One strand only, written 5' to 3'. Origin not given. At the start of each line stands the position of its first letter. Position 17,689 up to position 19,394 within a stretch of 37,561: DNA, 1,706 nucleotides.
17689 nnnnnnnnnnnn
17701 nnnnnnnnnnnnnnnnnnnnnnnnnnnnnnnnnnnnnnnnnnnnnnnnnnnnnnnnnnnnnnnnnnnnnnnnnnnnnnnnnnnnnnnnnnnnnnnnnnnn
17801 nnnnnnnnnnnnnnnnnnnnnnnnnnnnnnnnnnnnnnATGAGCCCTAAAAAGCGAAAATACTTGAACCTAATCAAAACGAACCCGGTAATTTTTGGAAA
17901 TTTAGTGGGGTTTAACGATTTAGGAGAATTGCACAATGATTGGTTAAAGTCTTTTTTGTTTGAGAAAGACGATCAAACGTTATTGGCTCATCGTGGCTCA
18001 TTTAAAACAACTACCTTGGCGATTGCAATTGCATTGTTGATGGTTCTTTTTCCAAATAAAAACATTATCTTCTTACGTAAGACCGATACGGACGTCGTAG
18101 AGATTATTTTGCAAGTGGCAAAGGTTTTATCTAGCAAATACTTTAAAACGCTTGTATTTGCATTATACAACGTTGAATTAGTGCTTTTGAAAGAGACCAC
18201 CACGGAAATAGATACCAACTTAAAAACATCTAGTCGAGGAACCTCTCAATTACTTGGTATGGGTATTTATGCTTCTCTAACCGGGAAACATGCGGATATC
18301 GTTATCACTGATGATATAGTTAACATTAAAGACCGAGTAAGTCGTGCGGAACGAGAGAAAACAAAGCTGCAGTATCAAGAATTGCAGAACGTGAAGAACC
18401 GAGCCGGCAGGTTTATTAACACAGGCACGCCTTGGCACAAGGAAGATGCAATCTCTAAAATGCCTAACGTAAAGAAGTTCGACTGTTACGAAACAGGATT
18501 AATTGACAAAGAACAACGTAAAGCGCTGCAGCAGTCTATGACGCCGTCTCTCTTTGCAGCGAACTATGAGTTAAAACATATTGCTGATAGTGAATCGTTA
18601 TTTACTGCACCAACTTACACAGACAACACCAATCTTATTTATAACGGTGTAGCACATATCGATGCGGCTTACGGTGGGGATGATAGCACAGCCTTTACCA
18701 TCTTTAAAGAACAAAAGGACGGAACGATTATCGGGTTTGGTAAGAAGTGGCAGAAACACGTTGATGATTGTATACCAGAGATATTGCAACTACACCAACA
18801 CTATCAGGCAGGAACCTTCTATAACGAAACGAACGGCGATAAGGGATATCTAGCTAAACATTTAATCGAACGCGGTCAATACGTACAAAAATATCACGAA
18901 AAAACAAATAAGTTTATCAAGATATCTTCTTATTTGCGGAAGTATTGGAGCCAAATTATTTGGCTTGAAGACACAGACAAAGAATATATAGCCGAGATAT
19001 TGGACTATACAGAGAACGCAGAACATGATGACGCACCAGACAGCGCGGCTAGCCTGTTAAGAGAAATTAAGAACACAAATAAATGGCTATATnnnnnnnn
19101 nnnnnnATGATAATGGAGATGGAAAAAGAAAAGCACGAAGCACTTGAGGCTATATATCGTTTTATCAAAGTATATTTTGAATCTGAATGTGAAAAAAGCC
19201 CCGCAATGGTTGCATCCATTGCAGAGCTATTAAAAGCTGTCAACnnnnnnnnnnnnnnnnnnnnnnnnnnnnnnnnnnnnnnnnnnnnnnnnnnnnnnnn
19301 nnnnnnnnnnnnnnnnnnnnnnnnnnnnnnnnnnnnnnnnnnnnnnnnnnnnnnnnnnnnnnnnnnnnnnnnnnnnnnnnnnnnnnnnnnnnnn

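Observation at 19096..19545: Self-contained antisense moron between terL and portal: extended -10 promoter, 72-aa ORF and terminator, convergent with a 44-aa plus-strand ORF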

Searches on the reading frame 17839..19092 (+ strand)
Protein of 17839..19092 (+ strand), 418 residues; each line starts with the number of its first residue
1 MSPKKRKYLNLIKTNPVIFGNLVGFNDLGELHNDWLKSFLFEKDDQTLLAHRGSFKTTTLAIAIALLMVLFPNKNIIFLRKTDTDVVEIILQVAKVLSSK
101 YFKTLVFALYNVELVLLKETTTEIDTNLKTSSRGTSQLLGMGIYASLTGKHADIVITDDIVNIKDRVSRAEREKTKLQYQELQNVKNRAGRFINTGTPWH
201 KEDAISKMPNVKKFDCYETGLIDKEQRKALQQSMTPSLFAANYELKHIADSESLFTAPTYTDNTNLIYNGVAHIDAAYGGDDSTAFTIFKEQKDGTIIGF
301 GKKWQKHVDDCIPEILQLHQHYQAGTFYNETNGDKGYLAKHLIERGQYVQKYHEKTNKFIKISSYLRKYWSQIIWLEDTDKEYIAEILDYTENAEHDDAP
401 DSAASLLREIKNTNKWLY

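Call 4: search_protein_families(library=pfam, proteins=[window:17839-19092:+], max_evalue=0.1)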
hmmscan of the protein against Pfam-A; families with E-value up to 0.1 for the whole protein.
window:17839-19092:+ (418 aa): 2 families
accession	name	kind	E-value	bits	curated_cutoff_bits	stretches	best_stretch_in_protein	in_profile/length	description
PF03237.21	Terminase_6N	-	0.00026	21.2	22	1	53-256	7-209/215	Terminase large subunit, T4likevirus-type, N-terminal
PF05127.21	NAT10_TcmA_helicase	-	0.055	13.8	22.7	0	133-187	8-63/176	RNA cytidine acetyltransferase NAT10/TcmA, helicase domain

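Call 5: search_protein_families(library=phrogs, proteins=[window:17839-19092:+], max_evalue=0.1)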
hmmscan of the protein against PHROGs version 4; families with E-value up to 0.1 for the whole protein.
window:17839-19092:+ (418 aa): 9 families
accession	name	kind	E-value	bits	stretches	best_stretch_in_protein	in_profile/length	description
phrog_38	-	head and packaging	3.4e-89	301.5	1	8-416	276-709/760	terminase large subunit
phrog_17672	-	head and packaging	2.8e-14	53.9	1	17-209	39-228/395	terminase large subunit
phrog_5573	-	head and packaging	3.8e-09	37.3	1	224-415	34-239/250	terminase large subunit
phrog_2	-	head and packaging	9.2e-08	32.3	1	41-403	275-584/807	terminase large subunit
phrog_4758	-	head and packaging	9.7e-06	26.1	1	56-205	70-214/243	terminase large subunit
phrog_11978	-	unknown function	1.2e-05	26.2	1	351-413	100-164/180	-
phrog_28861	-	unknown function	0.0022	19.1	0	342-379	22-59/93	-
phrog_19934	-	unknown function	0.011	16.7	1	222-251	2-31/68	-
phrog_17797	-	tail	0.031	13.2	1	43-154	130-239/929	tail protein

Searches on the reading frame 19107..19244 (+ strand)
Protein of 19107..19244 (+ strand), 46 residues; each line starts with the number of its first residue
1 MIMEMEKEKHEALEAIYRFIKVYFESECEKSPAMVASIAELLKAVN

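Call 4: search_protein_families(library=pfam, proteins=[window:19107-19244:+], max_evalue=0.1)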
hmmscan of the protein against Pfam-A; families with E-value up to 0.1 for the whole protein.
window:19107-19244:+ (46 aa): 1 family
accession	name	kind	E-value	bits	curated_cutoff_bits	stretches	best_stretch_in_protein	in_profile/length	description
PF10884.14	DUF2683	-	0.099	13.3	27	1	6-32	10-35/66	Protein of unknown function (DUF2683)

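Call 5: search_protein_families(library=phrogs, proteins=[window:19107-19244:+], max_evalue=0.1)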
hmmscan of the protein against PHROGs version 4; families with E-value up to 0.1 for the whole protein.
window:19107-19244:+ (46 aa): 2 families
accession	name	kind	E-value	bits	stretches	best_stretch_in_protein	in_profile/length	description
phrog_7214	-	unknown function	2e-33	115.4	1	3-46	1-44/44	-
phrog_7246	-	unknown function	0.02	15.7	1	29-45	35-51/53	-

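Call 52: search_protein_families(library=padloc, proteins=[window:19107-19244:+], max_evalue=1)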
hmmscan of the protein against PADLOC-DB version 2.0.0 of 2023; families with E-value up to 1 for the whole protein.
window:19107-19244:+ (46 aa): 0 families

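Call 53: search_protein_families(library=ncbifam, proteins=[window:19107-19244:+], max_evalue=1)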
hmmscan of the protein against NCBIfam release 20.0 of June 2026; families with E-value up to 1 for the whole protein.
window:19107-19244:+ (46 aa): 0 families

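Call 84: predict_structure(protein=window:19113-19244:+)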
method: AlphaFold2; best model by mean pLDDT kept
length: 44 residues; sequences in the alignment: 1
mean_pLDDT: 83.3   pTM: 0.50
mean pLDDT of the five models: 83.3, 83.2, 81.4, 81.2, 76.7
residues with pLDDT >= 90: 2; 70-90: 41; 50-70: 1; < 50: 0
segments of 3 or more residues with pLDDT < 50: none
pLDDT, mean of each block of 10 residues (from residue 1): 86 87 79 84 76
secondary structure, 60 per line:
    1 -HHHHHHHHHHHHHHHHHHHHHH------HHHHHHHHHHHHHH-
elements in order: H2-23 H30-43
